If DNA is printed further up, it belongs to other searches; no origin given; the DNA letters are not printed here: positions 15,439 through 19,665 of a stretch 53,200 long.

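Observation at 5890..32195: About 26-kb convergent two-operon lipid/pigment gene cluster: APE-like type II FAS core elaborated with halogenases, HxxxD acyltransferases, desaturase, deacetylase and a C45 Ntn-hydrolase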

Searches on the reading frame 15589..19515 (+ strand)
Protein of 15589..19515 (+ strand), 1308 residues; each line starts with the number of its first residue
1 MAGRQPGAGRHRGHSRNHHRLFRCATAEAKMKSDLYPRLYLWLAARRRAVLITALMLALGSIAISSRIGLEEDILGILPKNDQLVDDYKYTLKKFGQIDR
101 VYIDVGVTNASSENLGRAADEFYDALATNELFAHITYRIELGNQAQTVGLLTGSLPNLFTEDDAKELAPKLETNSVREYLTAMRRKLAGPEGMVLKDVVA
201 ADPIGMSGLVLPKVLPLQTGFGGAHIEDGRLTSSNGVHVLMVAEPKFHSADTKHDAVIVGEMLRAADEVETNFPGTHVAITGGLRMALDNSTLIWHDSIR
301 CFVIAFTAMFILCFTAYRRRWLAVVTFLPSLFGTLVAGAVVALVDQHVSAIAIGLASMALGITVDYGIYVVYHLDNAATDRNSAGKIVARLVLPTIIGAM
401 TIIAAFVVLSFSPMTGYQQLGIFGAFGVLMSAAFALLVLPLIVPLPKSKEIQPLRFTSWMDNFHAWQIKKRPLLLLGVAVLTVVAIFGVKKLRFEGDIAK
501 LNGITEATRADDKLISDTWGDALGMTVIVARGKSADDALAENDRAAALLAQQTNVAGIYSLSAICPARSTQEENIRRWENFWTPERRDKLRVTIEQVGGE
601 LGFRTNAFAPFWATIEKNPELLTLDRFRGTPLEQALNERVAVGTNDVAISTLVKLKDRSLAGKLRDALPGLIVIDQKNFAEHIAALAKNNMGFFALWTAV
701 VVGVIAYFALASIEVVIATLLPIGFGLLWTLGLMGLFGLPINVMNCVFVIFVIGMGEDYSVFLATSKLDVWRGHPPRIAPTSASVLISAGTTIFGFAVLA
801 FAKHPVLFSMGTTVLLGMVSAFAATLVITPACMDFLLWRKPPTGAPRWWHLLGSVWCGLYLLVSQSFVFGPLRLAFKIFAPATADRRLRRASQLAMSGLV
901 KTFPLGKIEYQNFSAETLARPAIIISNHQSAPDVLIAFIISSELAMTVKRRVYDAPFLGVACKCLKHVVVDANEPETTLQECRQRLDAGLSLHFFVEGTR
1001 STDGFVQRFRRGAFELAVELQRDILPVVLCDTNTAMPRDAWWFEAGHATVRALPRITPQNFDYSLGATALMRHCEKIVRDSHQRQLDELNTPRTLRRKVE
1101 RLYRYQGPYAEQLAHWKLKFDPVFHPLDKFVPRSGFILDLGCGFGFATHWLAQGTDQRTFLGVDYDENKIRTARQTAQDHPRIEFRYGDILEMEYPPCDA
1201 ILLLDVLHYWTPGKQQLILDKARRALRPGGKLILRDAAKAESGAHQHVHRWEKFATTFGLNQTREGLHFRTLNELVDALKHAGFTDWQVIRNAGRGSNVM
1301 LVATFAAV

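Call 4: search_protein_families(library=pfam, proteins=[window:15589-19515:+], max_evalue=0.01)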
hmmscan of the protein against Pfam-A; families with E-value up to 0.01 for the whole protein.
window:15589-19515:+ (1308 aa): 11 families
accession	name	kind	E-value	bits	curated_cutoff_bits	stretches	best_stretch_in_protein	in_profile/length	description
PF01553.26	Acyltransferase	-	6.8e-19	68.4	23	1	919-1029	13-131/132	Acyltransferase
PF13649.12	Methyltransf_25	-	1.3e-17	64.7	27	1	1137-1230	1-97/97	Methyltransferase domain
PF03176.21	MMPL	-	2.3e-16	60.1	20.5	2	259-443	107-299/333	MMPL family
PF08241.18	Methyltransf_11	-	3.2e-16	60.2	21.2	1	1138-1234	1-95/95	Methyltransferase domain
PF08242.18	Methyltransf_12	-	3.4e-15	57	30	1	1138-1232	1-98/98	Methyltransferase domain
PF13847.12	Methyltransf_31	-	4e-15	56.2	27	1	1137-1253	7-127/145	Methyltransferase domain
PF00891.24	Methyltransf_2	-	2e-12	47.4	22.3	1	1115-1284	46-209/210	O-methyltransferase domain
PF13489.12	Methyltransf_23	-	7.7e-09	35.9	27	1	1132-1288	21-163/164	Methyltransferase domain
PF05175.20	MTS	-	2.4e-07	31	23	1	1133-1234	31-138/170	Methyltransferase small domain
PF20922.3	Anamorsin_N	-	0.0013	18.9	27.1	0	1215-1259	68-112/163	Anamorsin, N-terminal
PF01739.24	CheR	-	0.0067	16.3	27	0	1181-1234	118-173/195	CheR methyltransferase, SAM binding domain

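Call 7: search_protein_families(library=ncbifam, proteins=[window:15679-19515:+], max_evalue=0.01)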
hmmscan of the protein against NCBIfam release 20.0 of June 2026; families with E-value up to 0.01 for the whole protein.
window:15679-19515:+ (1278 aa): 31 families (the best 25 are shown)
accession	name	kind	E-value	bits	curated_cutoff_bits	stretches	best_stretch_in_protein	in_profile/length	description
TIGR03480.1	HpnN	hypoth_equivalog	3.2e-32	111.4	751.85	3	9-538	5-539/862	hopanoid biosynthesis associated RND transporter like protein HpnN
TIGR00921.1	2A067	subfamily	4e-28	97.9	351.9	2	660-802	582-730/733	hydrophobe/amphiphile efflux-3 (HAE3) family transporter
TIGR00833.1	actII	subfamily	2.2e-23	82.5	874.7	2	241-468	147-388/910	MMPL family RND transporter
NF045600.2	BstA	equivalog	9.7e-20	70.1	1400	2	666-808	764-899/903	sterol transporter cytoplasmic membrane protein BstA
TIGR00530.1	AGP_acyltrn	subfamily_domain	4.7e-17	62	102.95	1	888-999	12-129/130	1-acylglycerol-3-phosphate O-acyltransferase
NF052374.1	HopndTporHpnN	equivalog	2.1e-15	55.9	1100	2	15-537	14-541/858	hopanoid transporter HpnN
NF043040.1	corrin_prot_MT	hypoth_equivalog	4e-11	42.8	180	1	1105-1264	43-206/216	corrinoid protein-associated methyltransferase CpaM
NF045667.1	MTase_DVU1556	equivalog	1.5e-10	40.9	155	1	1105-1255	24-161/213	DVU_1556 family methyltransferase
NF006386.0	PRK08633.1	equivalog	3e-09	35.2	1221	1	891-999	442-551/1147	acyl-[ACP]--phospholipid O-acyltransferase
TIGR02072.1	BioC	equivalog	3.3e-08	33.6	184.95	1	1107-1259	38-176/244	malonyl-ACP O-methyltransferase BioC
TIGR00740.1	TIGR00740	equivalog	1.9e-07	31.1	193.3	1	1098-1211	48-166/239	carboxy-S-adenosyl-L-methionine synthase CmoA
NF011593.0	PRK15018.1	equivalog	1.4e-06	28.2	501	1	889-1049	64-226/245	1-acylglycerol-3-phosphate O-acyltransferase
NF002463.0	PRK01683.1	equivalog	2.1e-06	27.5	297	1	1106-1219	34-143/258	trans-aconitate 2-methyltransferase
NF052553.1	LyOrLpactfOlsABRUA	equivalog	2.1e-06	27.1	300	1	889-981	64-158/263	lyso-ornithine lipid O-acyltransferase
TIGR01983.1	UbiG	equivalog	4.1e-06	26.3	102.95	1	1106-1205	52-152/228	bifunctional 2-polyprenyl-6-hydroxyphenol methylase/3-demethylubiquinol 3-O-methyltransferase UbiG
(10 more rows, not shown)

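Call 11: find_related_loci(query=window:15679-19515:+, collection=genome_contigs, flank=10000)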
Query window:15679-19515:+ (1278 aa) in genome_contigs; peptide patterns used: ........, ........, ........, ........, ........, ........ (x = any residue, [..] = any of these).
51 stretches matched a pattern; 8 encode a relative of the query (tblastn E <= 1e-3); 8 distinct loci.
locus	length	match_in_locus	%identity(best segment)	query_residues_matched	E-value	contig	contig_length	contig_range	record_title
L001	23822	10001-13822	75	1-1274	0e+0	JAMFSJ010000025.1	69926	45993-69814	MAG: Methylacidimicrobium fagopyrum isolate NGEE_A_bin29 k127_512506, whole genome shotgun sequence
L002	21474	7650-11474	73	1-1274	0e+0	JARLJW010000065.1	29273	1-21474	MAG: Verrucomicrobiia bacterium isolate MAG_BO64 MetaBAT2_Bin_64_Oxic_k141_1355138, whole genome shotgun sequence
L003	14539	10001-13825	73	1-1275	0e+0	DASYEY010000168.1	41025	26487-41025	MAG TPA_asm: Verrucomicrobiia bacterium isolate SMAG_U4999 k141_2545492, whole genome shotgun sequence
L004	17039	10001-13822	65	1-1274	0e+0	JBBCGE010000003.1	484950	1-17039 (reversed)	MAG: Limisphaerales bacterium isolate bin.6 s11098.ctg011120l, whole genome shotgun sequence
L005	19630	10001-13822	66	1-1274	0e+0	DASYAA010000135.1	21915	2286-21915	MAG TPA_asm: Verrucomicrobiia bacterium isolate SMAG_U4867 k141_4443393, whole genome shotgun sequence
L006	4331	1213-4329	79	1-1013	0e+0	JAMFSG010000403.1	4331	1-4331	MAG: Verrucomicrobia bacterium isolate NGEE_A_bin31 k127_1860771, whole genome shotgun sequence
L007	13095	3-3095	68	243-1273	0e+0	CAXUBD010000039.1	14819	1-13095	MAG TPA_asm: uncultured Verrucomicrobiota bacterium isolate public_SRR14722149_metawrap_bin.4 genome assembly, contig: p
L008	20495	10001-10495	27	893-1058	8e-8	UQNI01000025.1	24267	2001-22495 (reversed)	uncultured Ruminococcaceae bacterium isolate UMGS454 genome assembly, contig: NODE_1306_length_24267_cov_3.393111, whole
